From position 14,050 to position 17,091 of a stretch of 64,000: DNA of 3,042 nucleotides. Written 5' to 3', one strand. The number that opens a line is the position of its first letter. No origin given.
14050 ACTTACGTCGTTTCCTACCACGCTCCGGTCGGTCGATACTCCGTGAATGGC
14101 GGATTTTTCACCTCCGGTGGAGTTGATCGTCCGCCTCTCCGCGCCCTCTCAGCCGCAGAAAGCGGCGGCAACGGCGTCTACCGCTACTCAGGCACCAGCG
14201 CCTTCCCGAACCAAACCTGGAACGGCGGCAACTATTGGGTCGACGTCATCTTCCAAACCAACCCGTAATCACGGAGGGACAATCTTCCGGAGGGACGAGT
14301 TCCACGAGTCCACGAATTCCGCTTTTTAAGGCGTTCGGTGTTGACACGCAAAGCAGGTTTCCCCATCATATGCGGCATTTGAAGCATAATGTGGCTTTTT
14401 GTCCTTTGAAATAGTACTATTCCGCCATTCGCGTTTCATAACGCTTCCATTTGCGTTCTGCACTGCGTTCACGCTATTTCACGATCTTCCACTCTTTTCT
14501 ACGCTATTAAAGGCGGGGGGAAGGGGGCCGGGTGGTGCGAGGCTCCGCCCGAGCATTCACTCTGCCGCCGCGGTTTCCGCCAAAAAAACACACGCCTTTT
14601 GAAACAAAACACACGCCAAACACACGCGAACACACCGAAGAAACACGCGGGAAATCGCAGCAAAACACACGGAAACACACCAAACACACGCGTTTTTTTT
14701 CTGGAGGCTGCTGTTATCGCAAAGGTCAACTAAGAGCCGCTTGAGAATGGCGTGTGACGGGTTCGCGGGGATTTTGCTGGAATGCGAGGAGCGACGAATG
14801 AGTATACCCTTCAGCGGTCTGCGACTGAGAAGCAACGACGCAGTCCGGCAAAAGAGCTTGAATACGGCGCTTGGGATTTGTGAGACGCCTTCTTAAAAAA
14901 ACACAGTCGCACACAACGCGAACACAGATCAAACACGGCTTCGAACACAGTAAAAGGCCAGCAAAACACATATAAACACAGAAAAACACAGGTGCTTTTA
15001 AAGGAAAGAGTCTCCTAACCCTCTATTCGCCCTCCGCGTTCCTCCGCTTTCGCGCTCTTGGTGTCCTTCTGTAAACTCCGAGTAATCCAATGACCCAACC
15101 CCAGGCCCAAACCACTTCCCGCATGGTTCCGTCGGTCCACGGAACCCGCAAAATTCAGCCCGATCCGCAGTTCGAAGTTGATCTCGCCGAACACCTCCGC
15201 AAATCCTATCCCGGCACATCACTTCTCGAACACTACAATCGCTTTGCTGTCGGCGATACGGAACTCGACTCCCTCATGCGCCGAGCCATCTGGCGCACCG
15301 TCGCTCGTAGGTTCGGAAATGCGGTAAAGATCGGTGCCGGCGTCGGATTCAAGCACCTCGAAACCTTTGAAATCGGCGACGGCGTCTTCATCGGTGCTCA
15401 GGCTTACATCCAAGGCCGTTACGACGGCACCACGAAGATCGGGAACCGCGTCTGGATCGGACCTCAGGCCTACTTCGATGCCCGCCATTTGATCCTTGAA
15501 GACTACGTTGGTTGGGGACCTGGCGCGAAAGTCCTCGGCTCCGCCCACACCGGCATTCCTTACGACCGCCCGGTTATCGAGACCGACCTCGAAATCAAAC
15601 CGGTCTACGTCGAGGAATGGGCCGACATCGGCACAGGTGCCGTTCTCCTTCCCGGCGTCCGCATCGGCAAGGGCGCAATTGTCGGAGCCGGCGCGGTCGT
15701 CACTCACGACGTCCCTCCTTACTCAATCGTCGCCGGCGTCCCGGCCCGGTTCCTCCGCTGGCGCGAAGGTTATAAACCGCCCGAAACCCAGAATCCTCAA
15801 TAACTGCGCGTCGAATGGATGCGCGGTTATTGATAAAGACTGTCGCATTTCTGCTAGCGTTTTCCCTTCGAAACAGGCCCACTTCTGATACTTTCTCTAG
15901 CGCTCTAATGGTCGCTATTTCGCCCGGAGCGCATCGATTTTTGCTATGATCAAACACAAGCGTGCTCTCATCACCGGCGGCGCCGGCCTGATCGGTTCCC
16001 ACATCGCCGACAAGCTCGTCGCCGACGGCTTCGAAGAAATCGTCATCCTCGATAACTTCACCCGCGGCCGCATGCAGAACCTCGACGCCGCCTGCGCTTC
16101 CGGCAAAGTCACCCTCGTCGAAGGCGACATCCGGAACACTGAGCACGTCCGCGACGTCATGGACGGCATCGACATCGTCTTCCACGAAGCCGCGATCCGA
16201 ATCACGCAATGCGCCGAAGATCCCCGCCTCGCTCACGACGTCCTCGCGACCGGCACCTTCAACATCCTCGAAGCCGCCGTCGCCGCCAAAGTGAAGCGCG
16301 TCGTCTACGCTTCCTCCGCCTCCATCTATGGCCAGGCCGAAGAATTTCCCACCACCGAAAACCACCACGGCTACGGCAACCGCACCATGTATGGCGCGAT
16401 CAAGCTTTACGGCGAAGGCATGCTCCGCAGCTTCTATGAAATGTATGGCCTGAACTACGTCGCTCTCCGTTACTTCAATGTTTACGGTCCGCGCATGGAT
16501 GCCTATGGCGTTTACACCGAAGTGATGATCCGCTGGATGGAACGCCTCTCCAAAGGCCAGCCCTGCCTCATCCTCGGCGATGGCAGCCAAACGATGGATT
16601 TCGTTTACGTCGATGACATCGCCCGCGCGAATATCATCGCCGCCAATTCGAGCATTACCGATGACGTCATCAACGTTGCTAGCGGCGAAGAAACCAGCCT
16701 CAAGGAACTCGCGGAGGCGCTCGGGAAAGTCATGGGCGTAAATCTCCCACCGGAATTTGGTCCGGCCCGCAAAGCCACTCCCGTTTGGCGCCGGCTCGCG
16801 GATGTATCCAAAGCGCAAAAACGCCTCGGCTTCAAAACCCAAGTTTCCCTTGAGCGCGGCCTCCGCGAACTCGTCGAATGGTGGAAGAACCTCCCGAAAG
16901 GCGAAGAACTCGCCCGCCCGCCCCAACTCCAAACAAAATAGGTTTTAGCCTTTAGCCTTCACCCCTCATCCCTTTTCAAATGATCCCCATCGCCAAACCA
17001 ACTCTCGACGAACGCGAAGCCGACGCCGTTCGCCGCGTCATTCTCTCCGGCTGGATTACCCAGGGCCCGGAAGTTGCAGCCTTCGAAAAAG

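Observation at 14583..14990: Twin helically phased AAACAC(A/G) arrays in an 820-nt gene-free gap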

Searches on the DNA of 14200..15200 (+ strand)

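Call 5: search_rna_families(source=window, start=14200, end=15200, threshold=evalue, max_evalue=10, show_alignments=3)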
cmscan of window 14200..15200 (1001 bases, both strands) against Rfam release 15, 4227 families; matches with E-value up to 10: 0.
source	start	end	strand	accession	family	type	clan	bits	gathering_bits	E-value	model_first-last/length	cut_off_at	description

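Call 71: search_dna_similar(query=window:14269-15089:+, collection=plasmids, mode=distant, max_rows=8)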
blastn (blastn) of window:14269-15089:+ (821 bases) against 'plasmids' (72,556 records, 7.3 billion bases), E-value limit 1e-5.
No match.

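Call 72: search_dna_similar(query=window:14269-15089:+, collection=phages, mode=distant, max_rows=8)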
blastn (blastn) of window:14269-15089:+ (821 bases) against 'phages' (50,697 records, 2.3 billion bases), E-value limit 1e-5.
No match.
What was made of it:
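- Closest known: parC-type plasmid centromeres. Different: There is no similarity to plasmids or phages (calls 71, 72).
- Tried and rejected: Mobile-element or plasmid origin: no blastn match to plasmids or phages (calls 71, 72).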

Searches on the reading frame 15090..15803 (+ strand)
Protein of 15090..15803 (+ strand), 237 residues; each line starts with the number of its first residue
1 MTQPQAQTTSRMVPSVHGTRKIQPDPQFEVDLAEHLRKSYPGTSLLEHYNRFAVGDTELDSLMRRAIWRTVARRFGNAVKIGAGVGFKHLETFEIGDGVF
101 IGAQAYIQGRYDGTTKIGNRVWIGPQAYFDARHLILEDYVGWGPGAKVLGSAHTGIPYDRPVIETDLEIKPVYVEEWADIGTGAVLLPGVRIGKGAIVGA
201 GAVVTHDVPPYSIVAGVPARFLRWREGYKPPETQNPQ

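Call 10: search_protein_families(library=pfam, proteins=[window:15090-15803:+])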
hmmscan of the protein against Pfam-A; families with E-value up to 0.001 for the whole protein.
window:15090-15803:+ (237 aa): 2 families
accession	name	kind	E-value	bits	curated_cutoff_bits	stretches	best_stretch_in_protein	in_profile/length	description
PF00132.30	Hexapep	-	1.2e-14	53.7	27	1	180-206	10-36/36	Bacterial transferase hexapeptide (six repeats)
PF14602.12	Hexapep_2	-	1.4e-06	28.3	27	1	172-205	2-33/34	Hexapeptide repeat of succinyl-transferase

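Call 12: find_encoding_contigs(protein=window:15090-15803:+, flank=3000, max_places=10)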
Protein window:15090-15803:+ (237 aa): 1 contig read that carries it; 1 place shown.
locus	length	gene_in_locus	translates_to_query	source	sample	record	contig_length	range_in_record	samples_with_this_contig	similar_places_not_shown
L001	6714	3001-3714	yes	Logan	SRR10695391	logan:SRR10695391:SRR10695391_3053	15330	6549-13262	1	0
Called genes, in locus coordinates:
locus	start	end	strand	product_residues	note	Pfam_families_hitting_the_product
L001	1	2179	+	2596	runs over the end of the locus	PF05345:He_PIG, PF13313:DUF4082, PF13205:Big_5, PF13313:DUF4082, PF13205:Big_5, PF13313:DUF4082, PF13205:Big_5, PF13313:DUF4082, +3 more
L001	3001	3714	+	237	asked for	PF14602:Hexapep_2 (faint), PF00132:Hexapep (weak)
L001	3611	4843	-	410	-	-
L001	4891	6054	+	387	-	PF01041:DegT_DnrJ_EryC1, PF00266:Aminotran_5 (faint), PF00155:Aminotran_1_2 (weak)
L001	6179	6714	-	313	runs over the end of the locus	-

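Call 13: find_homologous_proteins(query=window:15090-15803:+, max_evalue=1e-20)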
Query window:15090-15803:+ (237 aa): 6741 proteins with E <= 1e-20 among 8000 candidates; the best 120 are listed.
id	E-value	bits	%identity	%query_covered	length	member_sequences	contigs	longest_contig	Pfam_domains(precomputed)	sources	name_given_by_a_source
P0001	1.3e-158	544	100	100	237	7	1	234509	PF14602.13,PF00132.31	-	-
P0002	1.6e-130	452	86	95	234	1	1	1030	PF14602.13,PF00132.31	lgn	-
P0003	2.2e-127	442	84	95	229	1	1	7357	PF14602.13,PF00132.31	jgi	jgi:acetyltransferase-like isoleucine patch superfamily enzyme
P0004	4.2e-127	441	84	95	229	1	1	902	PF14602.13,PF00132.31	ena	-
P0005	7.8e-122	423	81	93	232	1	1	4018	PF14602.13,PF00132.31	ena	-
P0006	2.8e-121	422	77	100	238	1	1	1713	PF14602.13,PF00132.31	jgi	-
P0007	1.8e-120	419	79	95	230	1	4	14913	PF00132.31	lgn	-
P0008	1.3e-119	416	77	95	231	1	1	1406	PF14602.13,PF00132.31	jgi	-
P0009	2.2e-119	415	76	97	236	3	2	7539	PF14602.13,PF00132.31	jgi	jgi:acetyltransferase-like isoleucine patch superfamily enzyme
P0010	7.1e-119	414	77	94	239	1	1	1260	PF14602.13,PF00132.31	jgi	jgi:acetyltransferase-like isoleucine patch superfamily enzyme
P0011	7.3e-119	414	75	97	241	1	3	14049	PF00132.31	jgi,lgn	jgi:acetyltransferase-like isoleucine patch superfamily enzyme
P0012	7.9e-119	414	78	95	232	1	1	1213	PF00132.31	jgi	jgi:acetyltransferase-like isoleucine patch superfamily enzyme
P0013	8.5e-119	413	79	95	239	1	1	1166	PF14602.13,PF00132.31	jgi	jgi:acetyltransferase-like isoleucine patch superfamily enzyme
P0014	1.4e-118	413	75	97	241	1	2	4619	PF00132.31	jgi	jgi:acetyltransferase-like isoleucine patch superfamily enzyme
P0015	1.7e-118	413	76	97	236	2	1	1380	PF14602.13,PF00132.31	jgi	jgi:acetyltransferase-like isoleucine patch superfamily enzyme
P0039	6.2e-117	407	77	97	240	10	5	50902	PF14602.13,PF00132.31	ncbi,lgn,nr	ncbi:MAG: N-acetyltransferase [Verrucomicrobia bacterium]|nr:N-acetyltransferase [Verrucomicrobiota 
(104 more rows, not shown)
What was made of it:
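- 15090..15803 (+): Hexapeptide-repeat acetyltransferase, the first gene of a sugar-modification set. An NAD-dependent epimerase/dehydratase and a DegT-type aminotransferase follow. calls 10, 12, 13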

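Call 14: find_encoding_contigs(protein=P0003, flank=3000, max_places=3)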
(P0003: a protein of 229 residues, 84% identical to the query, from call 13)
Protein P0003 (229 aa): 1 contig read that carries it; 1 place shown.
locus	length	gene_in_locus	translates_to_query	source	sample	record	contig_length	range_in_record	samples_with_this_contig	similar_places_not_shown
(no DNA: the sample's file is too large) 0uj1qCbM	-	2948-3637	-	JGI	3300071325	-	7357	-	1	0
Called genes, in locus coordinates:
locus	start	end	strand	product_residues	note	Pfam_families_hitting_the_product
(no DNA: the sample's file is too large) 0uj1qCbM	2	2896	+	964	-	?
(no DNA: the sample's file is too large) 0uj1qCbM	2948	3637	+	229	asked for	PF14602:Hexapep_2 (faint), PF00132:Hexapep (weak)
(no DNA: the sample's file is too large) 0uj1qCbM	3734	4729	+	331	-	PF01073:3Beta_HSD, PF01370:Epimerase, PF02719:Polysacc_synt_2, PF04321:RmlD_sub_bind, PF05368:NmrA, PF07993:NAD_binding_4, PF13460:NAD_binding_10, PF16363:GDP_Man_Dehyd, +2 more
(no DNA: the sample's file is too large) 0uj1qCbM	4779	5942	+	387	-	PF01041:DegT_DnrJ_EryC1, PF00266:Aminotran_5 (faint), PF00155:Aminotran_1_2 (weak), PF01053:Cys_Met_Meta_PP (weak)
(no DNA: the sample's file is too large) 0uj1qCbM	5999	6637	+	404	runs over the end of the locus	PF01266:DAO, PF13450:NAD_binding_8 (weak)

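Call 15: find_encoding_contigs(protein=P0007, flank=3000, max_places=3)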
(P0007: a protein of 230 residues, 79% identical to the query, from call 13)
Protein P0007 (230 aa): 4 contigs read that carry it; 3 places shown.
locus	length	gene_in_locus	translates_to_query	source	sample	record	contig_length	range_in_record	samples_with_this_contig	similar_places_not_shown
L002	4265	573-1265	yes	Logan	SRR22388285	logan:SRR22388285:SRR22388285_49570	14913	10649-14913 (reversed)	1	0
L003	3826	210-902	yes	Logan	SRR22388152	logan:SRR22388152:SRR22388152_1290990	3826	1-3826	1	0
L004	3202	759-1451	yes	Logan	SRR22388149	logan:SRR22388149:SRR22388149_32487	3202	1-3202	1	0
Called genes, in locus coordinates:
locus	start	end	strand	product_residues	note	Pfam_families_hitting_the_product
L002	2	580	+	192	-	?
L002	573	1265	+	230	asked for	PF00132:Hexapep (weak)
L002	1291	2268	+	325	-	PF01073:3Beta_HSD, PF01370:Epimerase, PF02719:Polysacc_synt_2, PF04321:RmlD_sub_bind, PF05368:NmrA (weak), PF08659:KR, PF13460:NAD_binding_10, PF16363:GDP_Man_Dehyd, +2 more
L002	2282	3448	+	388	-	PF01041:DegT_DnrJ_EryC1, PF00155:Aminotran_1_2 (weak), PF01053:Cys_Met_Meta_PP (weak), PF01212:Beta_elim_lyase (weak)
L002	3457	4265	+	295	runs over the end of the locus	PF01522:Polysacc_deac_1, PF11959:DUF3473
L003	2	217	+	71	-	?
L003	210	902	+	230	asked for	PF00132:Hexapep (weak)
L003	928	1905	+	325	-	PF01073:3Beta_HSD, PF01370:Epimerase, PF02719:Polysacc_synt_2, PF04321:RmlD_sub_bind, PF05368:NmrA (weak), PF08659:KR, PF13460:NAD_binding_10, PF16363:GDP_Man_Dehyd, +2 more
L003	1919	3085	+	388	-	PF01041:DegT_DnrJ_EryC1, PF00155:Aminotran_1_2 (weak), PF01053:Cys_Met_Meta_PP (weak), PF01212:Beta_elim_lyase (weak)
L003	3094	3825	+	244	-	?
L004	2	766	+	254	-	?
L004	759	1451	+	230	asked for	PF00132:Hexapep (weak)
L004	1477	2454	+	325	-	PF01073:3Beta_HSD, PF01370:Epimerase, PF02719:Polysacc_synt_2, PF04321:RmlD_sub_bind, PF05368:NmrA (weak), PF08659:KR, PF13460:NAD_binding_10, PF16363:GDP_Man_Dehyd, +2 more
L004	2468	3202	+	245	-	?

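Call 16: find_encoding_contigs(protein=P0039, flank=3000, max_places=3)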
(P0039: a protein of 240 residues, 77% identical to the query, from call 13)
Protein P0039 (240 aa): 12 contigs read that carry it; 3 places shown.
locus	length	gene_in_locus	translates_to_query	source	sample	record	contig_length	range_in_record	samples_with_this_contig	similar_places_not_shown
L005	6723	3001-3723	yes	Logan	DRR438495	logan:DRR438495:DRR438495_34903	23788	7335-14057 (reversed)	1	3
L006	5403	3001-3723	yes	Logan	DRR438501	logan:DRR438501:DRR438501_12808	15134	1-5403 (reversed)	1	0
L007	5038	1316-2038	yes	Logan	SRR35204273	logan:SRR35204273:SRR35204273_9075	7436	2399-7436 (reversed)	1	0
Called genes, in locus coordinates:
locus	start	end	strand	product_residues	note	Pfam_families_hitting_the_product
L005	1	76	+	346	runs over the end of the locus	PF13641:Glyco_tranf_2_3, PF00535:Glycos_transf_2, PF10111:Glyco_tranf_2_2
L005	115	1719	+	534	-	PF01943:Polysacc_synt, PF13440:Polysacc_synt_3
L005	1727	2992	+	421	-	PF13439:Glyco_transf_4, PF13579:Glyco_trans_4_4 (weak), PF13692:Glyco_trans_1_4 (weak)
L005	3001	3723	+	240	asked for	PF14602:Hexapep_2 (weak), PF00132:Hexapep (weak)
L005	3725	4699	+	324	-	PF01073:3Beta_HSD, PF01370:Epimerase, PF02719:Polysacc_synt_2, PF04321:RmlD_sub_bind, PF05368:NmrA, PF07993:NAD_binding_4, PF13460:NAD_binding_10, PF16363:GDP_Man_Dehyd, +2 more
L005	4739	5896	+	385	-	PF01041:DegT_DnrJ_EryC1, PF00155:Aminotran_1_2 (weak), PF00266:Aminotran_5 (faint), PF01053:Cys_Met_Meta_PP (weak)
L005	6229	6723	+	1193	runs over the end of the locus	PF05345:He_PIG, PF26182:Ig_NUP210_5th (faint), PF02368:Big_2, PF22359:Big-like (faint), PF26918:Ig_Eae (weak), PF05345:He_PIG, PF02368:Big_2 (weak), PF18676:MBG_2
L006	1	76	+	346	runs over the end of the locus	PF13641:Glyco_tranf_2_3, PF00535:Glycos_transf_2, PF10111:Glyco_tranf_2_2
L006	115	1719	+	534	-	PF01943:Polysacc_synt, PF13440:Polysacc_synt_3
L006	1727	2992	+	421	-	PF13439:Glyco_transf_4, PF13579:Glyco_trans_4_4 (weak), PF13692:Glyco_trans_1_4 (weak)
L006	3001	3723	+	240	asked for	PF14602:Hexapep_2 (weak), PF00132:Hexapep (weak)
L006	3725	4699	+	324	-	PF01073:3Beta_HSD, PF01370:Epimerase, PF02719:Polysacc_synt_2, PF04321:RmlD_sub_bind, PF05368:NmrA, PF07993:NAD_binding_4, PF13460:NAD_binding_10, PF16363:GDP_Man_Dehyd, +2 more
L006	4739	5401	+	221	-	?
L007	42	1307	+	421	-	PF13439:Glyco_transf_4, PF13579:Glyco_trans_4_4 (weak), PF13692:Glyco_trans_1_4 (weak)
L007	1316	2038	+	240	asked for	PF14602:Hexapep_2 (weak), PF00132:Hexapep (weak)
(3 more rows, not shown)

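Call 17: find_encoding_contigs(protein=P0005, flank=3000, max_places=3)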
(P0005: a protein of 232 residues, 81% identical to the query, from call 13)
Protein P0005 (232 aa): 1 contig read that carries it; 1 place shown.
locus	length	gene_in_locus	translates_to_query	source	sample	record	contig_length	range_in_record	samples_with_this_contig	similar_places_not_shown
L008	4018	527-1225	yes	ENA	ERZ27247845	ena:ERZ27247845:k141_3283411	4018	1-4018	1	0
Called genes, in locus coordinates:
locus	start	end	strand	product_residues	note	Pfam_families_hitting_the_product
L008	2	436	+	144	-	?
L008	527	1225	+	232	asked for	PF00132:Hexapep (faint), PF14602:Hexapep_2 (faint)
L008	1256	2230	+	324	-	PF00106:adh_short (weak), PF01073:3Beta_HSD, PF01370:Epimerase, PF02719:Polysacc_synt_2, PF04321:RmlD_sub_bind, PF05368:NmrA (weak), PF13460:NAD_binding_10, PF16363:GDP_Man_Dehyd, +2 more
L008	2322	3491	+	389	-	PF01041:DegT_DnrJ_EryC1, PF00266:Aminotran_5 (faint), PF00155:Aminotran_1_2, PF01053:Cys_Met_Meta_PP (weak), PF01212:Beta_elim_lyase (weak)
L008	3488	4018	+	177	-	?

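Call 30: find_related_loci(query=window:15090-15803:+, collection=metagenome_contigs, flank=4000)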
Query window:15090-15803:+ (237 aa) in metagenome_contigs; peptide patterns used: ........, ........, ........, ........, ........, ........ (x = any residue, [..] = any of these).
600 stretches matched a pattern (row limit reached: there are more); 501 encode a relative of the query (tblastn E <= 1e-3); the best 80 are kept; 80 distinct loci.
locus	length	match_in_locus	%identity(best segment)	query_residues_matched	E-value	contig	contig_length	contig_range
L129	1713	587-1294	77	1-237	1e-131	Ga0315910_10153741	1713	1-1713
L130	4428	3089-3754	79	8-229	1e-120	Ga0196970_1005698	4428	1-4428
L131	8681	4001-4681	76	2-230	2e-118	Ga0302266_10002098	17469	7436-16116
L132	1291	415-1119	72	1-235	1e-128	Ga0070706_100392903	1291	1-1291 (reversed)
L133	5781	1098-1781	75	7-234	3e-118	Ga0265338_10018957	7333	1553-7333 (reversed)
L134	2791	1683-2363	75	7-237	7e-122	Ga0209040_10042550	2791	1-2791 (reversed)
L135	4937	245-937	74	3-233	1e-117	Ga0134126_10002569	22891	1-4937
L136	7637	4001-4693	74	3-233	1e-117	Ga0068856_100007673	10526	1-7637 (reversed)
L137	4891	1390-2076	74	5-237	4e-118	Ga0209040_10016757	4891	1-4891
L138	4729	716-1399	73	8-235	6e-118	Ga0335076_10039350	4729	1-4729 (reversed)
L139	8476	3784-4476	73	3-233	2e-117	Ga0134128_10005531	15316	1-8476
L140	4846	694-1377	73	8-235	8e-118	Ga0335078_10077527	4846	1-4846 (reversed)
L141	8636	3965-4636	75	7-230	6e-117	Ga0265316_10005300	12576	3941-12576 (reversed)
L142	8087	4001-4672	75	7-230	6e-117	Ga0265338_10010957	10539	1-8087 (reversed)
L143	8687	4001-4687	75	2-230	2e-116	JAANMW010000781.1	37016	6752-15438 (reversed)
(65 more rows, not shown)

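Call 43: list_cluster_members(proteins=[P0001])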
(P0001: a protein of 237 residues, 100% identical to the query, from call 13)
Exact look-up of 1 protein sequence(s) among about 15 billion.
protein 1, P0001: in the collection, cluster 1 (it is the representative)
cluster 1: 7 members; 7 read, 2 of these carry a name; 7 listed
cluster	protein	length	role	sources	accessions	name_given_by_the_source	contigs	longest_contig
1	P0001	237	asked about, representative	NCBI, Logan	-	-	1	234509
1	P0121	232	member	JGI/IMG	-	acetyltransferase-like isoleucine patch superfamily enzyme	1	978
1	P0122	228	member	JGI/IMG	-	acetyltransferase-like isoleucine patch superfamily enzyme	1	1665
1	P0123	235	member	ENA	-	-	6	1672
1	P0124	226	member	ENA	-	-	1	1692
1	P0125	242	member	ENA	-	-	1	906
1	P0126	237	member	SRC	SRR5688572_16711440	-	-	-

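Call 45: find_encoding_contigs(protein=P0123, flank=3000, max_places=6)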
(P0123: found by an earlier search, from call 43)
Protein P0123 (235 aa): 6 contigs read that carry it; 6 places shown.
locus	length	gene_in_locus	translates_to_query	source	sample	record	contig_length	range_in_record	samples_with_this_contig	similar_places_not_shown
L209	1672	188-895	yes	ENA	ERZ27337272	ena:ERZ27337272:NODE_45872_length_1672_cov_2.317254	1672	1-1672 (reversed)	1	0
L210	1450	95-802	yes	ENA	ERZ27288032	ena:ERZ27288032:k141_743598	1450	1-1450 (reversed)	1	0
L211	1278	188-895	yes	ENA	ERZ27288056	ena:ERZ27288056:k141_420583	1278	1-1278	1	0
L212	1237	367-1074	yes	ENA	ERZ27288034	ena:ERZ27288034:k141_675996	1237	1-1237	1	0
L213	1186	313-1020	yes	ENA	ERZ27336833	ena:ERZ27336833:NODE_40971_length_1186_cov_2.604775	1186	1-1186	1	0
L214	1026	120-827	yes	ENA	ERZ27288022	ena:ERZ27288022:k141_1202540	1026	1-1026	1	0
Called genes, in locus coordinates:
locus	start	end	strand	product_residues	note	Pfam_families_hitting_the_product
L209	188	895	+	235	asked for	PF14602:Hexapep_2 (faint), PF00132:Hexapep (weak)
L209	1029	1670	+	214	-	?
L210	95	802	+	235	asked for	PF14602:Hexapep_2 (faint), PF00132:Hexapep (weak)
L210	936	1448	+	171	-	?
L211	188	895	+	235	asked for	PF14602:Hexapep_2 (faint), PF00132:Hexapep (weak)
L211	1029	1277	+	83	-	?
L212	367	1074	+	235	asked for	PF14602:Hexapep_2 (faint), PF00132:Hexapep (weak)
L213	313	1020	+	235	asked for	PF14602:Hexapep_2 (faint), PF00132:Hexapep (weak)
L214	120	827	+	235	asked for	PF14602:Hexapep_2 (faint), PF00132:Hexapep (weak)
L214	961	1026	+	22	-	?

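Call 46: find_encoding_contigs(protein=P0122, flank=3000, max_places=3)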
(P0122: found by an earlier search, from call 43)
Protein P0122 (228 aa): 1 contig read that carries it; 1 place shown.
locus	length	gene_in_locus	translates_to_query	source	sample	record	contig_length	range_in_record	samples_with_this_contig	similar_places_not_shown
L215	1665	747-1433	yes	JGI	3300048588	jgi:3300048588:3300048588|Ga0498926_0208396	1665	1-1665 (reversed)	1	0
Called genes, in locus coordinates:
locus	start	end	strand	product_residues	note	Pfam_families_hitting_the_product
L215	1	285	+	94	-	?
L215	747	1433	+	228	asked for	PF14602:Hexapep_2 (faint), PF00132:Hexapep (weak)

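Call 47: find_encoding_contigs(protein=P0124, flank=3000, max_places=3)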
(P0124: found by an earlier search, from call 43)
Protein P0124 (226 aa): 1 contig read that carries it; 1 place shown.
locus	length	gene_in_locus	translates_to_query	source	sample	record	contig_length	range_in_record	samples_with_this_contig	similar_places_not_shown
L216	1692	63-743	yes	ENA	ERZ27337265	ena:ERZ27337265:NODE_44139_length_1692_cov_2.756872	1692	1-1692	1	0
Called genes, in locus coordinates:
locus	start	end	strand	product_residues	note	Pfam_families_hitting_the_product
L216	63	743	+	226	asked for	PF14602:Hexapep_2 (faint), PF00132:Hexapep (weak)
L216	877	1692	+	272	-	?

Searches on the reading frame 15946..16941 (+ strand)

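Call 10: search_protein_families(library=pfam, proteins=[window:15946-16941:+])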
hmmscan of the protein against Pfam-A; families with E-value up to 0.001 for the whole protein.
window:15946-16941:+ (331 aa): 11 families
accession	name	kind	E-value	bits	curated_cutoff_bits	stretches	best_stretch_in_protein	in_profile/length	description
PF01370.27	Epimerase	-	2e-54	185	20.9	1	7-245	1-240/240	NAD dependent epimerase/dehydratase family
PF16363.11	GDP_Man_Dehyd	-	6.7e-51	174.1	27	1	8-308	1-331/332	GDP-mannose 4,6 dehydratase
PF01073.25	3Beta_HSD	-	2.5e-29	102.6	22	1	8-236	1-232/280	3-beta hydroxysteroid dehydrogenase/isomerase family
PF13460.12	NAD_binding_10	-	5e-15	56.3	27.2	1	11-175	1-142/184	NAD(P)H-binding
PF02719.21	Polysacc_synt_2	-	6.3e-15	55.6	20.2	1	8-265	2-249/293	Polysaccharide biosynthesis protein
PF05368.20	NmrA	-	4e-11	43.5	27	1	4-127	2-110/298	NmrA-like family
PF04321.23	RmlD_sub_bind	-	1.7e-10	40.9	27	1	6-264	2-232/287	RmlD substrate binding domain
PF07993.18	NAD_binding_4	-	2.3e-09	37.2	20.1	1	9-228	1-257/258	Male sterility protein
PF08659.16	KR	-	6.4e-07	29.9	22.6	1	8-117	4-114/180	KR domain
PF00106.31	adh_short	-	4.3e-06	26.8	26.6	1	5-78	1-81/195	short chain dehydrogenase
PF13561.12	adh_short_C2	-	0.00028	21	27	1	16-118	8-122/236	Enoyl-(Acyl carrier protein) reductase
